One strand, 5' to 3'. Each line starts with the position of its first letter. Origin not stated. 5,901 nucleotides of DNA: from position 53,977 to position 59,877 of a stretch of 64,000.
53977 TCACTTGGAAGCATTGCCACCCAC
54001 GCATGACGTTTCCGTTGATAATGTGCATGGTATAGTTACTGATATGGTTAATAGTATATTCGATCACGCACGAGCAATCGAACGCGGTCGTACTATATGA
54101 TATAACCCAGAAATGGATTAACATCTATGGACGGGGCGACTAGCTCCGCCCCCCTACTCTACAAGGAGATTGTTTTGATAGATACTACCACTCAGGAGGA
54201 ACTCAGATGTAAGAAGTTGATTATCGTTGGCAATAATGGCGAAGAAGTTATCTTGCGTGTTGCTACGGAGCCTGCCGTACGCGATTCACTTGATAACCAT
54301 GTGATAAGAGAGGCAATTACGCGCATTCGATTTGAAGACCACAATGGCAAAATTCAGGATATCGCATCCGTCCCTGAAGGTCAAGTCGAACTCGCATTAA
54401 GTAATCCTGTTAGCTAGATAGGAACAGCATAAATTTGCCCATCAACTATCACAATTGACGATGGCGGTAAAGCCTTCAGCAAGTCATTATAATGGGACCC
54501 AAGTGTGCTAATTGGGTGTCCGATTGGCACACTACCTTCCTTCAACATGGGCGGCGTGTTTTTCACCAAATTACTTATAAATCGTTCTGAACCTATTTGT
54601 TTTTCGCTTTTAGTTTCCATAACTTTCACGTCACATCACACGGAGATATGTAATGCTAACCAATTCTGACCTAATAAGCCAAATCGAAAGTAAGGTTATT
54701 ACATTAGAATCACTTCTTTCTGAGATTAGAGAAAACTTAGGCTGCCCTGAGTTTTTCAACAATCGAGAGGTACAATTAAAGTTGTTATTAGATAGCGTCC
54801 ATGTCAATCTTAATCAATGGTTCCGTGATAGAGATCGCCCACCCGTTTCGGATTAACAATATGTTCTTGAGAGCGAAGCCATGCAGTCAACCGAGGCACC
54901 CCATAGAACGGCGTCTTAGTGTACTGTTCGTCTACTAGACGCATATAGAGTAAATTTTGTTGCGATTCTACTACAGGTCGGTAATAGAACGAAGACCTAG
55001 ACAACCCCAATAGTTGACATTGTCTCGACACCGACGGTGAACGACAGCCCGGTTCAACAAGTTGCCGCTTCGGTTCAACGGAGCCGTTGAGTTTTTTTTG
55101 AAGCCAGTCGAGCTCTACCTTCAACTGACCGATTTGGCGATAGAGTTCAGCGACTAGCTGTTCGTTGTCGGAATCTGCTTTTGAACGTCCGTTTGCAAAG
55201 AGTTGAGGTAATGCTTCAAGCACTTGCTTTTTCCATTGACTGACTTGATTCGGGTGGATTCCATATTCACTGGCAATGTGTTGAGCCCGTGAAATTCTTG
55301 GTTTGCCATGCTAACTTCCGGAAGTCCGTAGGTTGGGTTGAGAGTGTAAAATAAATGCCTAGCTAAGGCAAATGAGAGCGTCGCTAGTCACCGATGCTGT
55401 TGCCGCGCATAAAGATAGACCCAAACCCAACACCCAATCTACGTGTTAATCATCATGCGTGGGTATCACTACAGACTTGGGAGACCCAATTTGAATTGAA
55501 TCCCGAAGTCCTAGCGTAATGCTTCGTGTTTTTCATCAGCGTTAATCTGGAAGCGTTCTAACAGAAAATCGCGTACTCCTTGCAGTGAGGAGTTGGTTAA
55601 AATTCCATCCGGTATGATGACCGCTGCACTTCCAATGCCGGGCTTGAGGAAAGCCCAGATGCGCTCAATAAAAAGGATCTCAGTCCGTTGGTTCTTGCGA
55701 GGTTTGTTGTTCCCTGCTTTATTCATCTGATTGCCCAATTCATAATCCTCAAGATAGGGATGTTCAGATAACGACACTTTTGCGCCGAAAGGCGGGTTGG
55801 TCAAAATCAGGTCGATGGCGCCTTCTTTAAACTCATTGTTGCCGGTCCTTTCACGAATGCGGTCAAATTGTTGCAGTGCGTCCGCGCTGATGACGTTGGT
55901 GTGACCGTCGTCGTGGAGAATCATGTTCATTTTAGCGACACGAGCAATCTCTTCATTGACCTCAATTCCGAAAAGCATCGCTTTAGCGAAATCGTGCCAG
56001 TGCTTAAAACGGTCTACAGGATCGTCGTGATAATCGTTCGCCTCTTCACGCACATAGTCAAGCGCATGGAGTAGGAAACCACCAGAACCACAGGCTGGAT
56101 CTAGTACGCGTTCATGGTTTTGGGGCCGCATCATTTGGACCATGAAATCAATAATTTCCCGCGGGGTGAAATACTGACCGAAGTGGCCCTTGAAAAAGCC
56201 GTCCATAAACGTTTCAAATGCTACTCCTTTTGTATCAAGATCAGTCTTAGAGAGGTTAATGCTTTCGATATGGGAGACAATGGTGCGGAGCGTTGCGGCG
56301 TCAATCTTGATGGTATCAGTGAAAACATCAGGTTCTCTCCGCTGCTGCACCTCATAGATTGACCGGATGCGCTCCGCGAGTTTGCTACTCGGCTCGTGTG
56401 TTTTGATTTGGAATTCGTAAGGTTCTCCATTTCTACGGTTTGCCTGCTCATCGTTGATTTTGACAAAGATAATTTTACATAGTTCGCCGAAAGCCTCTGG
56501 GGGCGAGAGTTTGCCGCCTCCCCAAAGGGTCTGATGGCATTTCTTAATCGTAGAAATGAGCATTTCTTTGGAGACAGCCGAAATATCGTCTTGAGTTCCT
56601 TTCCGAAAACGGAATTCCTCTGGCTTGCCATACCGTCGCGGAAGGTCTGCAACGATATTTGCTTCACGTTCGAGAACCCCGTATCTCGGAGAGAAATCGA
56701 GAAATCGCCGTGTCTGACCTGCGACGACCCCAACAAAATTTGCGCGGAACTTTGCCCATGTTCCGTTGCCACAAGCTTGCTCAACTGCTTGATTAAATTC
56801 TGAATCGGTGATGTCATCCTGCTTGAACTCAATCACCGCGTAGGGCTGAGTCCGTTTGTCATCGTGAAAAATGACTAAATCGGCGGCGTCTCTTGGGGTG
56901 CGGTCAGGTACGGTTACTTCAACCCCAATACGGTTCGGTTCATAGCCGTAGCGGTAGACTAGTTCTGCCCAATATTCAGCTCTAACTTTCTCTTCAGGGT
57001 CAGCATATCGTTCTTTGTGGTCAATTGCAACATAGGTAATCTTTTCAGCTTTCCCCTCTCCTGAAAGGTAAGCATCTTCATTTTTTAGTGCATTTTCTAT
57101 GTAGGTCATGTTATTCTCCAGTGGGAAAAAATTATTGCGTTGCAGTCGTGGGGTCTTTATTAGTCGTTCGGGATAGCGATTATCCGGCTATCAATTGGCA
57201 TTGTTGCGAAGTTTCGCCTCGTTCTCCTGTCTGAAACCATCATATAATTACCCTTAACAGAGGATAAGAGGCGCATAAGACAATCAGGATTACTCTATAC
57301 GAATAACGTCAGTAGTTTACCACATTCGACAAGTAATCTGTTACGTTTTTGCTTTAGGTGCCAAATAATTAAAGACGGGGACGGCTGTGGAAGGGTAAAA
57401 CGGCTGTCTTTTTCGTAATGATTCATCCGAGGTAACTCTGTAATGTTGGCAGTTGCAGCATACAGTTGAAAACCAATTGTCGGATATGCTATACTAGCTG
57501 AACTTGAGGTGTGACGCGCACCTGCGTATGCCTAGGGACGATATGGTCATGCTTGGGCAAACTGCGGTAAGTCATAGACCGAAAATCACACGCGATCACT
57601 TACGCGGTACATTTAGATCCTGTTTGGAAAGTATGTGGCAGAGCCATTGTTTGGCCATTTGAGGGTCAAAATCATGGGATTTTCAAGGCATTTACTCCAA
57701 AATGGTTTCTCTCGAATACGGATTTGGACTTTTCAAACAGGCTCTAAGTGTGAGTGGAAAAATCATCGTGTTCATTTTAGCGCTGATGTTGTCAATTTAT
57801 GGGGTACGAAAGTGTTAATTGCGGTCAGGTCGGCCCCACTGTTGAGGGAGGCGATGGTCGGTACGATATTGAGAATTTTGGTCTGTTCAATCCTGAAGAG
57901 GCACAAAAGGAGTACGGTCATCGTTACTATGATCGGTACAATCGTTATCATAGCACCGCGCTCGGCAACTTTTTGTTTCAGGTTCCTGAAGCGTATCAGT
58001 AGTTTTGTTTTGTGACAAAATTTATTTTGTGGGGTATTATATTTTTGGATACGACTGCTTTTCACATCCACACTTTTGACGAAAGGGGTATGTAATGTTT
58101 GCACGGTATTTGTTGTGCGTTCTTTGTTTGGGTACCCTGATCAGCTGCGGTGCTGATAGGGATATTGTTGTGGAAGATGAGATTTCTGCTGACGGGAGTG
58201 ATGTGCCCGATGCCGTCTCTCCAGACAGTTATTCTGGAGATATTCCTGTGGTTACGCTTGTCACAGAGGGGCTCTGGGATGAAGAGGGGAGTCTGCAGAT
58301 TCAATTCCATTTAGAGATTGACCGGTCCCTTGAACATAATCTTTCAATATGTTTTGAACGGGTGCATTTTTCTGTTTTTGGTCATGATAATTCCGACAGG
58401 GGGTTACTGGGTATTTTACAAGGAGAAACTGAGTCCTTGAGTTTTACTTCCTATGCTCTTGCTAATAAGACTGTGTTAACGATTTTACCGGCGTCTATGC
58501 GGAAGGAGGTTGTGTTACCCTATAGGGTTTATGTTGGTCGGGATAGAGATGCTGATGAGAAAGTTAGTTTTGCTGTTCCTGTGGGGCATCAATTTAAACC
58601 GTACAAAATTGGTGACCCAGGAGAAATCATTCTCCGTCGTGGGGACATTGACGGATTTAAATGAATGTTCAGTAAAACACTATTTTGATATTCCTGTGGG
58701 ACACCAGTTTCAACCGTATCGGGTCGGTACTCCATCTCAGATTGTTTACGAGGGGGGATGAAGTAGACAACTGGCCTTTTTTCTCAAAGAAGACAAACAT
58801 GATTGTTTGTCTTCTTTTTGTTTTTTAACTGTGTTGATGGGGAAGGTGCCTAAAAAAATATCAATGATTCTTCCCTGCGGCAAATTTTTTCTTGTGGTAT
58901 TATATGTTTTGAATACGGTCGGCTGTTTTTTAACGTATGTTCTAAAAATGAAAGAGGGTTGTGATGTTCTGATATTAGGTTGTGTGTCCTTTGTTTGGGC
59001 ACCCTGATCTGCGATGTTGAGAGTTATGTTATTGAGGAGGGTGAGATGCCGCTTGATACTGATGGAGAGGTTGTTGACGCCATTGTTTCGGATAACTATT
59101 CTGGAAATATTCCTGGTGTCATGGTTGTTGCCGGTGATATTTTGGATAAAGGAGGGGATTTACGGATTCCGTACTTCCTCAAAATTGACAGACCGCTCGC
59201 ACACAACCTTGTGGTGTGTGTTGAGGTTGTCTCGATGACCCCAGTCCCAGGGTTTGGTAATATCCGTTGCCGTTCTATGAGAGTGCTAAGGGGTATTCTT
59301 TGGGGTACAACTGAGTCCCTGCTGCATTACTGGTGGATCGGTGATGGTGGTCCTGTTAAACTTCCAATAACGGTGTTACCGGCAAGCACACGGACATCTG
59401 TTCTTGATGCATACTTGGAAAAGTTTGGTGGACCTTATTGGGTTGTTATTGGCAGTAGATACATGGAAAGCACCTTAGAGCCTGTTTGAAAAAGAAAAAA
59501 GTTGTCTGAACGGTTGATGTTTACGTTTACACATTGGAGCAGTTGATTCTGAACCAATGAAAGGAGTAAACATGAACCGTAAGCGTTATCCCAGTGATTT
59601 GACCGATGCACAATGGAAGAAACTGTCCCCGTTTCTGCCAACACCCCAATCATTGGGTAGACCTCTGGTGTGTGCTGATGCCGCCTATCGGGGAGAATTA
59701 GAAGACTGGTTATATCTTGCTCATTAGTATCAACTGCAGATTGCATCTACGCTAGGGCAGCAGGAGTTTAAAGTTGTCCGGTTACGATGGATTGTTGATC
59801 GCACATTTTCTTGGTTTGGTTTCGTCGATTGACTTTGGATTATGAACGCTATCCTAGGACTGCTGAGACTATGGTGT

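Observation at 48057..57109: Decayed defence/mobile island: dndC plus a dndD 5' stub, HNH endonuclease, IS with inverted repeats, IS3 relic, orphan HsdR_N-methyltransferase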

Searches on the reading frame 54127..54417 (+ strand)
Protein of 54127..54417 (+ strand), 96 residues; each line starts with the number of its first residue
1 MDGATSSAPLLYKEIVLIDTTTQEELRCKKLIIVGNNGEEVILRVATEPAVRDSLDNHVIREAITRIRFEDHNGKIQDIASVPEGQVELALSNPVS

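Call 3: search_protein_families(library=pfam, proteins=[window:54127-54417:+], max_evalue=0.01)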
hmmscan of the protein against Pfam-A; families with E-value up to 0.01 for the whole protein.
window:54127-54417:+ (96 aa): 0 families

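Call 4: search_protein_families(library=padloc, proteins=[window:54127-54417:+], max_evalue=0.01)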
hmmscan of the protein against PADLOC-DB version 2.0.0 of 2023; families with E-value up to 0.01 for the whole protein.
window:54127-54417:+ (96 aa): 0 families

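Call 5: search_protein_families(library=ncbifam, proteins=[window:54127-54417:+], max_evalue=0.01)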
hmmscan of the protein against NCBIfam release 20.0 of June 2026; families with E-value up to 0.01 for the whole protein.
window:54127-54417:+ (96 aa): 0 families

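Call 48: search_protein_families(library=phrogs, proteins=[window:54127-54417:+], max_evalue=0.01)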
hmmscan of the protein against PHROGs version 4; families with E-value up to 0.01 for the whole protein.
window:54127-54417:+ (96 aa): 0 families

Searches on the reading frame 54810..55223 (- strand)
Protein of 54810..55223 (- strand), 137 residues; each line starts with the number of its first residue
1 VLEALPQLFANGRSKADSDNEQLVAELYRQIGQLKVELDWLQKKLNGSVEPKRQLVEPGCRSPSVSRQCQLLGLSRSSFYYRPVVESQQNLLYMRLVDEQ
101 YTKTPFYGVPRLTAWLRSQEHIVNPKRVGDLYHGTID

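Call 3: search_protein_families(library=pfam, proteins=[window:54810-55223:-], max_evalue=0.01)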
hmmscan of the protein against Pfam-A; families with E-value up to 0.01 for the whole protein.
window:54810-55223:- (137 aa): 1 family
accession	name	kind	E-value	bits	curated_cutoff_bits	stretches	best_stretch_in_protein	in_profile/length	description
PF13276.12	HTH_21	-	2e-08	34.8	28.1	1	94-132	7-47/60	HTH-like domain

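Call 4: search_protein_families(library=padloc, proteins=[window:54810-55223:-], max_evalue=0.01)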
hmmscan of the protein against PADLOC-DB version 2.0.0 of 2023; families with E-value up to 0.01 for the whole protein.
window:54810-55223:- (137 aa): 0 families

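Call 5: search_protein_families(library=ncbifam, proteins=[window:54810-55223:-], max_evalue=0.01)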
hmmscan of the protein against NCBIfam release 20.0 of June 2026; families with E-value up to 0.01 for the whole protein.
window:54810-55223:- (137 aa): 1 family
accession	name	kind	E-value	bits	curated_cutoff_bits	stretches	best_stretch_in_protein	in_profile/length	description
NF033516.0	transpos_IS3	equivalog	1.2e-17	64.3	160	1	12-132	48-175/369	IS3 family transposase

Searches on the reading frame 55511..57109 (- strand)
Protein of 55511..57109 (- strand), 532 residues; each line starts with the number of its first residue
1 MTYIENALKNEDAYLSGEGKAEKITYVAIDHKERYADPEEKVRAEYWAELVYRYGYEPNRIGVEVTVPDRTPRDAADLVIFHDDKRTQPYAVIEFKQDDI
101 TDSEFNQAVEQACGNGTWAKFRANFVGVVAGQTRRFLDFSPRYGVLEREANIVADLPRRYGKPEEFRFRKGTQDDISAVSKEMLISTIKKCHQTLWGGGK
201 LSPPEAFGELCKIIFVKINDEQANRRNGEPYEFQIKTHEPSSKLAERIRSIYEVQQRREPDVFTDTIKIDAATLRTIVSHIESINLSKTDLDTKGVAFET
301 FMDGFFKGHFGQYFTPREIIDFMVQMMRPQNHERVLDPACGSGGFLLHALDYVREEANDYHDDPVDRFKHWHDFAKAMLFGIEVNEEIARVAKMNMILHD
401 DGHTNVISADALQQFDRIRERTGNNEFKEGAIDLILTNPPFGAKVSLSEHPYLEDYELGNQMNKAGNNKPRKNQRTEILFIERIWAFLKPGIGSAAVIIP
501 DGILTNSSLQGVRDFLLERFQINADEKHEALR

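Call 3: search_protein_families(library=pfam, proteins=[window:55511-57109:-], max_evalue=0.01)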
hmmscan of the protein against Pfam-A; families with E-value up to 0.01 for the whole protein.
window:55511-57109:- (532 aa): 6 families
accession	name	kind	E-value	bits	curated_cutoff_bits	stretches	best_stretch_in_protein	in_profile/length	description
PF02384.22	N6_Mtase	-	1.1e-32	114.1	20.4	1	292-521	4-206/311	N-6 DNA Methylase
PF07669.17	Eco57I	-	2e-10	41.5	25.3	1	379-523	3-160/171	Eco57I restriction-modification methylase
PF13588.12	HSDR_N_2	-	2.6e-10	40.8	25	1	38-108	1-71/110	Type I restriction enzyme R protein N terminus (HSDR_N)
PF01170.24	UPF0020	-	1.9e-07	31.4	22.3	1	323-446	20-136/197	RMKL-like, methyltransferase domain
PF20473.4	MmeI_Mtase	-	3.8e-06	26.7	27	1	331-401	19-87/259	MmeI, DNA-methyltransferase domain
PF05175.20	MTS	-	0.0016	18.5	23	0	412-445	80-112/170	Methyltransferase small domain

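Call 4: search_protein_families(library=padloc, proteins=[window:55511-57109:-], max_evalue=0.01)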
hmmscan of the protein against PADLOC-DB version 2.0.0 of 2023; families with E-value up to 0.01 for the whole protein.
window:55511-57109:- (532 aa): 73 families (the best 25 are shown)
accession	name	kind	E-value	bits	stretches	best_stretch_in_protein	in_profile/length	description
PDLC03030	MTase_I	-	7.3e-114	379.6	1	13-524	24-556/670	Type I methyltransferase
PDLC03018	MTase_I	-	1.3e-68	230.1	3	26-358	12-354/749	Type I methyltransferase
PDLC03318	MTase_II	-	1.2e-63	213.7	1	178-523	197-597/723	Type II methyltransferase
PDLC03034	MTase_I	-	4.6e-58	195.1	3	206-427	220-448/672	Type I methyltransferase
PDLC03021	MTase_I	-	2e-51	173.4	1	270-524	121-353/491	Type I methyltransferase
PDLC03218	MTase_II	-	6.9e-51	171.4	1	200-523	141-455/532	Type II methyltransferase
PDLC03026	MTase_I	-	1.1e-43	148.2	1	207-522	28-330/487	Type I methyltransferase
PDLC04134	mad2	-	2.9e-41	139.8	1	39-522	5-419/492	mads_2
PDLC03317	MTase_II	-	5.9e-32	108.9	1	51-518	20-499/831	Type II methyltransferase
PDLC03025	MTase_I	-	1.1e-26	91.7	1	271-510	119-332/569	Type I methyltransferase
PDLC03624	REase_MTase_IIG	-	3.5e-26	89.4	1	270-523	377-623/1271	Type IIG restriction enzyme-methyltransferase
PDLC03031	MTase_I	-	7.3e-26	88.6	1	267-509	135-364/834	Type I methyltransferase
PDLC03357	MTase_II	-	2.2e-25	87.1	1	184-514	4-299/620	Type II methyltransferase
PDLC03615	REase_MTase_IIG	-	3.7e-21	72.7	1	270-524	381-627/953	Type IIG restriction enzyme-methyltransferase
PDLC03029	MTase_I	-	8.3e-21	72.1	1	270-502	131-353/661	Type I methyltransferase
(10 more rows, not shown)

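Call 5: search_protein_families(library=ncbifam, proteins=[window:55511-57109:-], max_evalue=0.01)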
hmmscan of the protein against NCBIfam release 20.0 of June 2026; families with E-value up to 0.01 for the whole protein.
window:55511-57109:- (532 aa): 10 families
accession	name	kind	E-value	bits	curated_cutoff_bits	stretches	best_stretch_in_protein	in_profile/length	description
NF047738.1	antiphage_MADS2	equivalog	2.5e-82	277.2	720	1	28-524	9-540/654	methylation-associated defense system DNA methyltransferase MAD2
TIGR00497.1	hsdM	equivalog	1.9e-13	50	242.75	1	268-522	151-392/515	type I restriction-modification system subunit M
TIGR02987.1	met_A_Alw26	exception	1.3e-08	34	353.5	1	309-445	2-127/523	Alw26I/Eco31I/Esp3I family type II restriction adenine-specific DNA-methyltransferase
TIGR03534.1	RF_mod_PrmC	equivalog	2.7e-06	27.1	199.1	1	319-441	76-166/253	peptide chain release factor N(5)-glutamine methyltransferase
NF040721.1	Trm14_Arch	equivalog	1.7e-05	24.1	280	1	321-446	181-304/370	tRNA (guanine(6)-N2)-methyltransferase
NF008748.0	PRK11783.1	equivalog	9.6e-05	20.8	466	1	329-464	190-338/704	bifunctional 23S rRNA (guanine(2069)-N(7))-methyltransferase RlmK/23S rRNA (guanine(2445)-N(2))-methyltransferase RlmL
NF033454.1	BREX_5_MTaseX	exception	0.0001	20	900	1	328-400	299-368/1404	BREX-5 system adenine-specific DNA-methyltransferase PglX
NF033455.1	BREX_6_MTaseX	exception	0.00014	19.5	900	1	312-398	308-398/1319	BREX-6 system adenine-specific DNA-methyltransferase PglX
TIGR01177.1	TIGR01177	hypoth_equivalog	0.00057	19.3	316.55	0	322-349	173-200/330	TIGR01177 family methyltransferase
NF033451.1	BREX_2_MTaseX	equivalog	0.0056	14.4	400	1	331-398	223-288/1185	BREX-2 system adenine-specific DNA-methyltransferase PglX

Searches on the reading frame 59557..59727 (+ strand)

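Call 47: search_protein_families(library=pfam, proteins=[window:59557-59727:+], max_evalue=0.01)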
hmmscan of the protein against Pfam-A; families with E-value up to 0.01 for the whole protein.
window:59557-59727:+ (56 aa): 1 family
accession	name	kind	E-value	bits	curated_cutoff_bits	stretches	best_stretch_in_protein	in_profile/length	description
PF13340.11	DUF4096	-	0.0025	18.5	34.3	1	15-37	1-25/76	Putative transposase of IS4/5 family (DUF4096)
